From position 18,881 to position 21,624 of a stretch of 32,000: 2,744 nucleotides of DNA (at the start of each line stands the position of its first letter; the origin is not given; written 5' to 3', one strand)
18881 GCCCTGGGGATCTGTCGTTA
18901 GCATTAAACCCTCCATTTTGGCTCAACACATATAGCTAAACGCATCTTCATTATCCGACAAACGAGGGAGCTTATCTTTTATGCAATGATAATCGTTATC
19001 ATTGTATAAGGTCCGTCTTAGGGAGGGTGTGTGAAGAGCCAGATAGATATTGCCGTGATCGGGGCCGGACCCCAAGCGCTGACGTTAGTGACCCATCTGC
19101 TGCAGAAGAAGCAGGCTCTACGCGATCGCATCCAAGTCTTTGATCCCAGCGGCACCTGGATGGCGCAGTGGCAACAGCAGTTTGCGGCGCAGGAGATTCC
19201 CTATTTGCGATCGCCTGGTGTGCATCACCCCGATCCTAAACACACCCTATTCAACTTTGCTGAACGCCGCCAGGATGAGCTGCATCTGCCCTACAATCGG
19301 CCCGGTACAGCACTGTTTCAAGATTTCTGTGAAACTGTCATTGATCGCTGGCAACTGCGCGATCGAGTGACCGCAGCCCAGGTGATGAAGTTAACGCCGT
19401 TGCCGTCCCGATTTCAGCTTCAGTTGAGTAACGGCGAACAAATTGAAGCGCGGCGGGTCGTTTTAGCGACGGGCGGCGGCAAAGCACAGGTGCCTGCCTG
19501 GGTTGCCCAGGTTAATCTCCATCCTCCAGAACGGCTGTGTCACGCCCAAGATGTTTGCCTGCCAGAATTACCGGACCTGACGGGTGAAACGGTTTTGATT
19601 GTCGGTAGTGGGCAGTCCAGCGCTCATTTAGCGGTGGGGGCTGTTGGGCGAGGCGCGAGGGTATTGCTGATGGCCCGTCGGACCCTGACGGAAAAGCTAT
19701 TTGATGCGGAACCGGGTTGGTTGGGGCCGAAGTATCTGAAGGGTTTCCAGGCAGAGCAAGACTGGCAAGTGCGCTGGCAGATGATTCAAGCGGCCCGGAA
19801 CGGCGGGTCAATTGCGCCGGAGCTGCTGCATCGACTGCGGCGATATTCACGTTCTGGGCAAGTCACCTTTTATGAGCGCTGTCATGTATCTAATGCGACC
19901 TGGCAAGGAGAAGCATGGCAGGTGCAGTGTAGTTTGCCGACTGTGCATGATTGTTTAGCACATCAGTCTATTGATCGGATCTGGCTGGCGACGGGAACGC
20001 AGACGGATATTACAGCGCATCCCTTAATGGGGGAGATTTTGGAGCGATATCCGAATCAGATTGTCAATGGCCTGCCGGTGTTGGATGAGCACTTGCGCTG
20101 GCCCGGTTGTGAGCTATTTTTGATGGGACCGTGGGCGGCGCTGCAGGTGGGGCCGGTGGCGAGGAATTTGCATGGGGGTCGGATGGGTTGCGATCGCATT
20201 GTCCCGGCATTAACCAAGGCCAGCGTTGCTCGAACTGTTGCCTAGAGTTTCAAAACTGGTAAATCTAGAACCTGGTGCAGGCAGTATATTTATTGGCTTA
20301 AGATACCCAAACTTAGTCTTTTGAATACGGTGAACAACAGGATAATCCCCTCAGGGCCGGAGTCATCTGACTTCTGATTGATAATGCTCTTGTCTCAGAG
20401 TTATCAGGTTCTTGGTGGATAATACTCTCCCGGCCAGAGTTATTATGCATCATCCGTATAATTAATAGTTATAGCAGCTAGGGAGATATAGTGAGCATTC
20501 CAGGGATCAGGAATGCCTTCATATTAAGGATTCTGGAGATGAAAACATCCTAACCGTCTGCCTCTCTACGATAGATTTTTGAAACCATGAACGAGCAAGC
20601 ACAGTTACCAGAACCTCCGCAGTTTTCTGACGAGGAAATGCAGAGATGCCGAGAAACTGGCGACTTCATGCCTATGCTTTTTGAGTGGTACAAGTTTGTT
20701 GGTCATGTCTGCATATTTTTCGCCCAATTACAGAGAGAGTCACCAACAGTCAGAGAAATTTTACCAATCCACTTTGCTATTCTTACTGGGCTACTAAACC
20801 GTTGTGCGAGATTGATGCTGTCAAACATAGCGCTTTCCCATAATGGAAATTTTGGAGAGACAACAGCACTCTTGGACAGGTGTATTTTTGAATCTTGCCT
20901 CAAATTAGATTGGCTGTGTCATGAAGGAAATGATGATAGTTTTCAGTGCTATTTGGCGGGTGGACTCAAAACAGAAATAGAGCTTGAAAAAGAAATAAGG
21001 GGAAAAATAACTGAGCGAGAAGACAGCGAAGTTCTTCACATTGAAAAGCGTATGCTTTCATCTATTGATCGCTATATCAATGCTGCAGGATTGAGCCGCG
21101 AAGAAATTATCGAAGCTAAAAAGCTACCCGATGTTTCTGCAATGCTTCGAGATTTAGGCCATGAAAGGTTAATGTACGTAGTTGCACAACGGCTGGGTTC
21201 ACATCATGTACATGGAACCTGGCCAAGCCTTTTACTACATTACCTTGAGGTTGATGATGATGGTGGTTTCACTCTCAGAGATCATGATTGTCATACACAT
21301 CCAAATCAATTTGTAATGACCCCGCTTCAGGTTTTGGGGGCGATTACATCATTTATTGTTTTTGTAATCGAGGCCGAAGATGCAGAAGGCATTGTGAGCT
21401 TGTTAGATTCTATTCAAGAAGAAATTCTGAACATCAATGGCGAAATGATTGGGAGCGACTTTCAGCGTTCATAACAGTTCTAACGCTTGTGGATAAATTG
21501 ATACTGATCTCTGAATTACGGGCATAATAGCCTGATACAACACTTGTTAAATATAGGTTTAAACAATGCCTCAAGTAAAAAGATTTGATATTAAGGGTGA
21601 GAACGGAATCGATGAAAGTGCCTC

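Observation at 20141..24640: Diverged ~350-bp direct repeat (gene 3' end plus hairpin leader), each copy followed by a different AT-rich foreign cassette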

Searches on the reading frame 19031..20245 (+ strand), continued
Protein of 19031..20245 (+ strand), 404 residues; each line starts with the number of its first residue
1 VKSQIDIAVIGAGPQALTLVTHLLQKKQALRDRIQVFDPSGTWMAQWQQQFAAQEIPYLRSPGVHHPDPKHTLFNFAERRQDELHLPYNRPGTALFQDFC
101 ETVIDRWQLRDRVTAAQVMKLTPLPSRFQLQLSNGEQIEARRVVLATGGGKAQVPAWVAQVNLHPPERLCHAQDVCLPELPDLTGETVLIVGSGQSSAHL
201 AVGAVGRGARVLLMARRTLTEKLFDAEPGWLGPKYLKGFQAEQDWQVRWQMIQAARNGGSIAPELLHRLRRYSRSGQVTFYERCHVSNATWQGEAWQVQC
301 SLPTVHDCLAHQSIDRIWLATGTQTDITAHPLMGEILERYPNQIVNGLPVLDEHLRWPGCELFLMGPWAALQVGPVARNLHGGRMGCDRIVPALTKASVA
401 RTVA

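Call 107: search_protein_families(library=pfam, proteins=[L053:9076-9369:+, L053:9381-9686:+, L053:9886-10524:+, L053:10710-11354:+, L053:11914-12279:+, L053:12498-13139:+, L053:13238-14839:-, L053:4154-5770:-], max_evalue=0.01)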
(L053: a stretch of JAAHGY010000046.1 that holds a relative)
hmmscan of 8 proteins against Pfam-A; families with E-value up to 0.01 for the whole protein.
L053:9076-9369:+ (97 aa): 2 families
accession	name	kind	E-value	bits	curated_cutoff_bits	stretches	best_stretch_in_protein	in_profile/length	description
PF00284.25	Cytochrom_B559a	-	5.9e-15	55.2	25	1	42-80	1-38/39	Lumenal portion of Cytochrome b559, alpha (gene psbE) subunit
PF00283.24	Cytochrom_B559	-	0.00028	20.7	30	1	6-34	1-29/29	Cytochrome b559, alpha (gene psbE) and beta (gene psbF)subunits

L053:9381-9686:+ (101 aa): 1 family
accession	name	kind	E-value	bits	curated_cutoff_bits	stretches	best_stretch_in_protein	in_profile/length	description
PF00283.24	Cytochrom_B559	-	3.2e-11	42.9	30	1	13-36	6-29/29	Cytochrome b559, alpha (gene psbE) and beta (gene psbF)subunits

L053:9886-10524:+ (212 aa): 14 families
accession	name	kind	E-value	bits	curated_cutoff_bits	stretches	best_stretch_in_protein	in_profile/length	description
PF00515.34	TPR_1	-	3.3e-19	68.3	27.8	3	79-110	3-34/34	Tetratricopeptide repeat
PF07719.23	TPR_2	-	6.2e-16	57.6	27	2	79-110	3-34/34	Tetratricopeptide repeat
PF13181.12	TPR_8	-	2e-11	43.5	25.7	1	79-110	3-34/34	Tetratricopeptide repeat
PF13414.12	TPR_11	-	9.8e-09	35.2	26.8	1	84-116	1-33/42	TPR repeat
PF23914.1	TPR_CcmH_CycH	-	2.5e-07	31.1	42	1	71-114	44-87/158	Cytochrome c-type biogenesis protein H TPR domain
PF13432.12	TPR_16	-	7.2e-07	30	32.7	1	82-141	2-61/65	Tetratricopeptide repeat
PF13431.12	TPR_17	-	1.5e-06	28.5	24.4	0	66-96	2-32/34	Tetratricopeptide repeat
PF13428.12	TPR_14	-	6.7e-06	26.7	23.5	0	79-116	3-40/44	Tetratricopeptide repeat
PF13424.12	TPR_12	-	6.7e-06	26.6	30.1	1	113-182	5-75/77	Tetratricopeptide repeat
PF14559.12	TPR_19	-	2.7e-05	24.8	25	0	89-138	3-52/68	Tetratricopeptide repeat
PF13176.12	TPR_7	-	5.6e-05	23.4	27.9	0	154-185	1-32/36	Tetratricopeptide repeat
PF13374.12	TPR_10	-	0.0032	17.9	27.5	0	154-180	4-30/42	Tetratricopeptide repeat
PF13371.12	TPR_9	-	0.0035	17.8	35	0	123-193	7-70/73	Tetratricopeptide repeat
PF12895.13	ANAPC3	-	0.0082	16.8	27.2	0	73-133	21-78/82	Anaphase-promoting complex, cyclosome, subunit 3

L053:10710-11354:+ (214 aa): 0 families

L053:11914-12279:+ (121 aa): 7 families
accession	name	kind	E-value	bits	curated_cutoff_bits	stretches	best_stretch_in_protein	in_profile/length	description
PF01022.26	HTH_5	-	6.8e-15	55.1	22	1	46-90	2-45/47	Bacterial regulatory protein, arsR family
PF12840.13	HTH_20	-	5.8e-09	36.2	27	1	43-92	1-50/51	Helix-turn-helix domain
PF13412.12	HTH_24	-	0.00034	20.6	21.9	1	45-87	2-44/48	Winged helix-turn-helix DNA-binding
PF13936.12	HTH_38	-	0.0036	17.5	27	1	56-83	16-43/44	Helix-turn-helix domain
PF24038.1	DUF7347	-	0.005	17.5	27.6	1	39-89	4-57/77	Domain of unknown function (DUF7347)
PF01325.25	Fe_dep_repress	-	0.0055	17.3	26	1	49-95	10-57/60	Iron dependent repressor, N-terminal DNA binding domain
PF25212.1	HVO_A0114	-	0.0098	16.1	27.6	0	46-97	22-73/84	HVO_A0114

L053:12498-13139:+ (213 aa): 2 families
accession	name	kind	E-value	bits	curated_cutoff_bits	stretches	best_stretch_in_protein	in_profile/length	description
PF01545.26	Cation_efflux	-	1.3e-14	54.9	26.6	1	31-206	1-194/198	Cation efflux family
PF00499.25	Oxidored_q3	-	0.0075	16.4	33.2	0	94-192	50-138/146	NADH-ubiquinone/plastoquinone oxidoreductase chain 6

L053:13238-14839:- (533 aa): 22 families
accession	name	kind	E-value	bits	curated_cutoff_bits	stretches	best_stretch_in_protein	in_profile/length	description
PF13428.12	TPR_14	-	1.4e-22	78.3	23.5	0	191-231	3-43/44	Tetratricopeptide repeat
PF07719.23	TPR_2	-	2.8e-19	68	27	1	191-222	3-34/34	Tetratricopeptide repeat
PF14559.12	TPR_19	-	7.5e-16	58.6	25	1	168-229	4-64/68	Tetratricopeptide repeat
PF00515.34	TPR_1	-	4.4e-15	55.2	27.8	1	190-222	2-34/34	Tetratricopeptide repeat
PF13414.12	TPR_11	-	6.3e-15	55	26.8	2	59-95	2-38/42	TPR repeat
PF13431.12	TPR_17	-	1.6e-14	53.3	24.4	0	143-171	1-29/34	Tetratricopeptide repeat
PF23914.1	TPR_CcmH_CycH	-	3.7e-13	50.1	42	1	120-221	49-153/158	Cytochrome c-type biogenesis protein H TPR domain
PF13371.12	TPR_9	-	4.3e-13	49.5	35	1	140-192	14-66/73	Tetratricopeptide repeat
PF25064.1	ARM_TT21_5th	-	1.2e-10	42.2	27.8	1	196-280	8-90/117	TT21 fifth ARM repeats domain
PF13181.12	TPR_8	-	4.6e-10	39.3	25.7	0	190-222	2-34/34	Tetratricopeptide repeat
PF13432.12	TPR_16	-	1.3e-09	38.8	32.7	0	163-221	5-63/65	Tetratricopeptide repeat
PF12895.13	ANAPC3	-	6.2e-09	36.5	27.2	0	55-108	27-79/82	Anaphase-promoting complex, cyclosome, subunit 3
PF13424.12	TPR_12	-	1.1e-08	35.6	30.1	2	56-113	8-73/77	Tetratricopeptide repeat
PF24575.1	TPR_Slam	-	2.9e-08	34.5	35.2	1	60-96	56-92/104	Surface lipoprotein assembly modifier, N-terminal TPR repeats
PF14561.12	TPR_20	-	1.1e-06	29.2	25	0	37-105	8-78/90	Tetratricopeptide repeat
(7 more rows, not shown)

L053:4154-5770:- (538 aa): 2 families
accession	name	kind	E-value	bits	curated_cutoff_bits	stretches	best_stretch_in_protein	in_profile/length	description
PF00149.33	Metallophos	-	1.2e-07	32.8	21.5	1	188-430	22-188/191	Calcineurin-like phosphoesterase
PF16656.11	Pur_ac_phosph_N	-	4.4e-06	27.6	30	1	5-106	4-85/93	Purple acid Phosphatase, N-terminal domain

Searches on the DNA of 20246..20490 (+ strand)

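Call 44: search_dna_similar(query=window:20246-20490:+, collection=plasmids, mode=distant, max_evalue=0.001)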
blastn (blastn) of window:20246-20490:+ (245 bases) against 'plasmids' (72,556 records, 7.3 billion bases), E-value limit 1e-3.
No match.

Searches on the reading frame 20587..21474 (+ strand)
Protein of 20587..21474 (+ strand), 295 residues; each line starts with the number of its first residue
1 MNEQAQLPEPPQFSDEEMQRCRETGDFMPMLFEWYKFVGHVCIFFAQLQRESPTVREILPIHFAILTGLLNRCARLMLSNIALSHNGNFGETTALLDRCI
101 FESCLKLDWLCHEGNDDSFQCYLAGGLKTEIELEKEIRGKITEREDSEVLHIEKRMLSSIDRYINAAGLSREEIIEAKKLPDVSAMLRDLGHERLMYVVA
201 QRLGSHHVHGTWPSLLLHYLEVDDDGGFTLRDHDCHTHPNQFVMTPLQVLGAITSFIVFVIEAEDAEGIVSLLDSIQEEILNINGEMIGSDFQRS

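Call 8: search_protein_families(library=pfam, proteins=[window:20587-21474:+], max_evalue=0.01)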
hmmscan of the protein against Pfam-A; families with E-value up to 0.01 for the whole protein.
window:20587-21474:+ (295 aa): 1 family
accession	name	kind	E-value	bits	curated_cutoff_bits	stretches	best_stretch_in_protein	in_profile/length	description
PF18928.5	DUF5677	-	2.1e-18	67.4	27.1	1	64-226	2-165/166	Family of unknown function (DUF5677)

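Call 14: find_encoding_contigs(protein=window:20587-21474:+, flank=10000, max_places=6)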
Protein window:20587-21474:+ (295 aa): no gene with exactly this product is on record in the collection.

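Call 41: search_protein_families(library=padloc, proteins=[window:20587-21474:+], max_evalue=0.01)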
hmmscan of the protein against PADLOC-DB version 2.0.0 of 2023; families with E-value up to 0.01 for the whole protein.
window:20587-21474:+ (295 aa): 1 family
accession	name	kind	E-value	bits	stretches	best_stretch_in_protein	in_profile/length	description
PDLC05034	PDC-S52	-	0.0052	14.5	0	168-194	93-119/211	-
